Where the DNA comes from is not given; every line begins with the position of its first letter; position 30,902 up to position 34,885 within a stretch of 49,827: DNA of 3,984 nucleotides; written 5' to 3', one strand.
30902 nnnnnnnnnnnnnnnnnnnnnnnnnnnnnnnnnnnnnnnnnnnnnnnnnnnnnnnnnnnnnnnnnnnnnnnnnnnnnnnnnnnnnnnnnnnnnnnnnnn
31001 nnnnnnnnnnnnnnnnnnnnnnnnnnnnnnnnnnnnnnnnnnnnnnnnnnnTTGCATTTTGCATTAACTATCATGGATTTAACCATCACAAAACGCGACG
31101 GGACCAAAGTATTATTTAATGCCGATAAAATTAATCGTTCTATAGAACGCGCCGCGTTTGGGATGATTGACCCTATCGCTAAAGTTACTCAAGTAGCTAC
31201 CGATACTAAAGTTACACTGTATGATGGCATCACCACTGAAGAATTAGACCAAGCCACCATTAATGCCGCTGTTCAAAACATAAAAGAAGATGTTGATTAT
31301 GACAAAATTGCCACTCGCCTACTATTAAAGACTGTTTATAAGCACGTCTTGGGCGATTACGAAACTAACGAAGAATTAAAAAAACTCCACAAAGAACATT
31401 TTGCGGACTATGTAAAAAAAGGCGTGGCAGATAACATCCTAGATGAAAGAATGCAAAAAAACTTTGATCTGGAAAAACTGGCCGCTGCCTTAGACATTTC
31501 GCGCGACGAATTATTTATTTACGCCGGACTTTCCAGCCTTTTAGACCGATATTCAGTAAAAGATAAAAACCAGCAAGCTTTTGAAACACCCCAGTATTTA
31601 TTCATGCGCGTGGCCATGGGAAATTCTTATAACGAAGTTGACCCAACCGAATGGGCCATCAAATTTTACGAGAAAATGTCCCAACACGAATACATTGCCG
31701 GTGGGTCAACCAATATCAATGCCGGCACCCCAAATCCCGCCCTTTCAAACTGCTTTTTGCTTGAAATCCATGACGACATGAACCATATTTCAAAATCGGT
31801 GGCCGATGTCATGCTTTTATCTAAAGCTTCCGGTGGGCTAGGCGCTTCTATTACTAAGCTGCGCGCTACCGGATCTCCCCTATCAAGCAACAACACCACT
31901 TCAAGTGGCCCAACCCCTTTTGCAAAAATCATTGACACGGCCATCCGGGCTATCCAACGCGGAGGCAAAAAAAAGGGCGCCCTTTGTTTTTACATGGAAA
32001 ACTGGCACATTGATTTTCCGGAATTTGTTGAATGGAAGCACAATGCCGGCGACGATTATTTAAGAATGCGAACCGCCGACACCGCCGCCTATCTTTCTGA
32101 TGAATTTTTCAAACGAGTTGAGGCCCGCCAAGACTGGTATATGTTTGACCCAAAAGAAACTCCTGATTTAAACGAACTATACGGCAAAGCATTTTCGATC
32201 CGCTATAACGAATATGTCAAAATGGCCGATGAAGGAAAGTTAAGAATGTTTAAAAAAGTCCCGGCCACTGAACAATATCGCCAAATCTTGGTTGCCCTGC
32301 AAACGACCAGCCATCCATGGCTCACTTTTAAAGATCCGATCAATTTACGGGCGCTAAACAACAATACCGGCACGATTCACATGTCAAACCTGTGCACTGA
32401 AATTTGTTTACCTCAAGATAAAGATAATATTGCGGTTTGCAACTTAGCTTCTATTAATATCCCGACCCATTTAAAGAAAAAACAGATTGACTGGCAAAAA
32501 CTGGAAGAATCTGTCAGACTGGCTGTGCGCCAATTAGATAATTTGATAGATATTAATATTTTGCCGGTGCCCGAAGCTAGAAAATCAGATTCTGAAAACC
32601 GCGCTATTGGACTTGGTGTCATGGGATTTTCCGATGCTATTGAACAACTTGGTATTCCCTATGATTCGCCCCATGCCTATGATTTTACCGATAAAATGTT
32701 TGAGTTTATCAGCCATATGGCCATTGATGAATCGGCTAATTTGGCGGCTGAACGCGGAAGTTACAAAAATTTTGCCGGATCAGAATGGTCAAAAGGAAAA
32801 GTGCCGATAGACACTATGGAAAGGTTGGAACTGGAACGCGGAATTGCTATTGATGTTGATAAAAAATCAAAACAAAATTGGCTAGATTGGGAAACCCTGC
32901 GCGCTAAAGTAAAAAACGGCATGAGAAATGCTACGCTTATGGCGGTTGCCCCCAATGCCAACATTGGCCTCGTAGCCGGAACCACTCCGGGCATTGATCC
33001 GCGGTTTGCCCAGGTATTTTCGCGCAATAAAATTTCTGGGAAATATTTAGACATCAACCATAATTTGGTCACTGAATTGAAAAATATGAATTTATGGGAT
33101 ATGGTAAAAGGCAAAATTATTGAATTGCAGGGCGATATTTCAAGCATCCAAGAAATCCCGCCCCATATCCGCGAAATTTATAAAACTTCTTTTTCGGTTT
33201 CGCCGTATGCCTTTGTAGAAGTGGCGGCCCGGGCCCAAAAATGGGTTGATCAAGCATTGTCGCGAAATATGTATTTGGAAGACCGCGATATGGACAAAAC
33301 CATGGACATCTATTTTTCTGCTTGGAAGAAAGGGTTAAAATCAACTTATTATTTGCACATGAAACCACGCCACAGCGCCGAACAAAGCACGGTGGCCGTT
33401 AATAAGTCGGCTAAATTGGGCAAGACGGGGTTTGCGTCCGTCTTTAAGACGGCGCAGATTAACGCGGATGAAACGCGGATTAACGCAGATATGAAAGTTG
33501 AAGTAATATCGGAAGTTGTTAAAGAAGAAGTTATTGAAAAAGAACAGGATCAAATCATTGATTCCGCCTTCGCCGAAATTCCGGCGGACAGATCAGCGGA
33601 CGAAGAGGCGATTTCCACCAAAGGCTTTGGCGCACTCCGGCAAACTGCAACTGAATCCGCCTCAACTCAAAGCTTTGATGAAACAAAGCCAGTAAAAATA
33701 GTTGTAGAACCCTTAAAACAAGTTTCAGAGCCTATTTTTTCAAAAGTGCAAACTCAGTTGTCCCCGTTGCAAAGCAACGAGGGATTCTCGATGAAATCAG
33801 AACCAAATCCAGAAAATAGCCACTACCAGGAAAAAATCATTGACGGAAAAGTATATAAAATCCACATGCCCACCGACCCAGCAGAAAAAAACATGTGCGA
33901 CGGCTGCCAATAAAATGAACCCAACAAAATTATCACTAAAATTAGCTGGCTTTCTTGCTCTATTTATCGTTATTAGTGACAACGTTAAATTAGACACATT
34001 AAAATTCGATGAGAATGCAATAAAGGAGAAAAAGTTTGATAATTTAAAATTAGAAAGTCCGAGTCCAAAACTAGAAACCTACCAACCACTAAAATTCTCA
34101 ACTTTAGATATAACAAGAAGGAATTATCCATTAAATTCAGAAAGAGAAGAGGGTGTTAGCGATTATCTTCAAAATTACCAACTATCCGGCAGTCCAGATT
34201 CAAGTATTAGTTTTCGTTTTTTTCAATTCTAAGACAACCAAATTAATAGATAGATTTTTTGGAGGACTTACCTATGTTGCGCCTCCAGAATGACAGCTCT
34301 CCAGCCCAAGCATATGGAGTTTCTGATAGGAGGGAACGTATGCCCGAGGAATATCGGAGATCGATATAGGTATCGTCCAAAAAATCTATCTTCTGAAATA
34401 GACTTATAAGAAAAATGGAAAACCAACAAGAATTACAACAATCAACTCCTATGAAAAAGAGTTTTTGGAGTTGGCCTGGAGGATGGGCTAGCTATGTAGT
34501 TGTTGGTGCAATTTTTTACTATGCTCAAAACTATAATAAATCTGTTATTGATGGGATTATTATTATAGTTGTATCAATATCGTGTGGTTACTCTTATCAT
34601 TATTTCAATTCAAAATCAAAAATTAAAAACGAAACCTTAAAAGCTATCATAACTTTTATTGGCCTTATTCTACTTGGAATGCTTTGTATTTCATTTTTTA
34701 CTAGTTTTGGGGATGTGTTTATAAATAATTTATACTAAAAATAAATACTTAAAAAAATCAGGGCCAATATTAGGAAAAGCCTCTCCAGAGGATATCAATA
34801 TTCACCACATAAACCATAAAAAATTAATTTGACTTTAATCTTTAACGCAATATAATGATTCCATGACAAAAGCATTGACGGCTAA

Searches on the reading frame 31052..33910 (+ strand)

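Call 47: search_protein_families(library=pfam, proteins=[window:31052-33910:+], max_evalue=0.001)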
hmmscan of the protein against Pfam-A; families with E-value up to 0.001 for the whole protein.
window:31052-33910:+ (953 aa): 3 families
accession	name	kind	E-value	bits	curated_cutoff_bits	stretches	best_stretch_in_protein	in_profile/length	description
PF02867.20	Ribonuc_red_lgC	-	9.6e-164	546.3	23.9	1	232-768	1-523/523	Ribonucleotide reductase, barrel domain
PF00317.26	Ribonuc_red_lgN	-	7.9e-18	64.7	28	1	155-228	3-76/77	Ribonucleotide reductase, all-alpha domain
PF03477.21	ATP-cone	-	9.5e-12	45.7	25.8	1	11-96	2-86/88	ATP cone domain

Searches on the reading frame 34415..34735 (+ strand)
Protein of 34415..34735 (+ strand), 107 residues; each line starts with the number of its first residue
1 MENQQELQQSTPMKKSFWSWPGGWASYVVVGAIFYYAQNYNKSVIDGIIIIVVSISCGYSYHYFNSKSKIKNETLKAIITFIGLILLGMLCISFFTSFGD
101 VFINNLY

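Call 47: search_protein_families(library=pfam, proteins=[window:34415-34735:+], max_evalue=0.001)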
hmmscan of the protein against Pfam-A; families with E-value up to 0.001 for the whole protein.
window:34415-34735:+ (107 aa): 1 family
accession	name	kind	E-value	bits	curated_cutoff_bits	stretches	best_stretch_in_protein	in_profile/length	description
PF04973.17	NMN_transporter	-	2.7e-05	24.7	27.3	1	13-97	19-100/175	Nicotinamide mononucleotide transporter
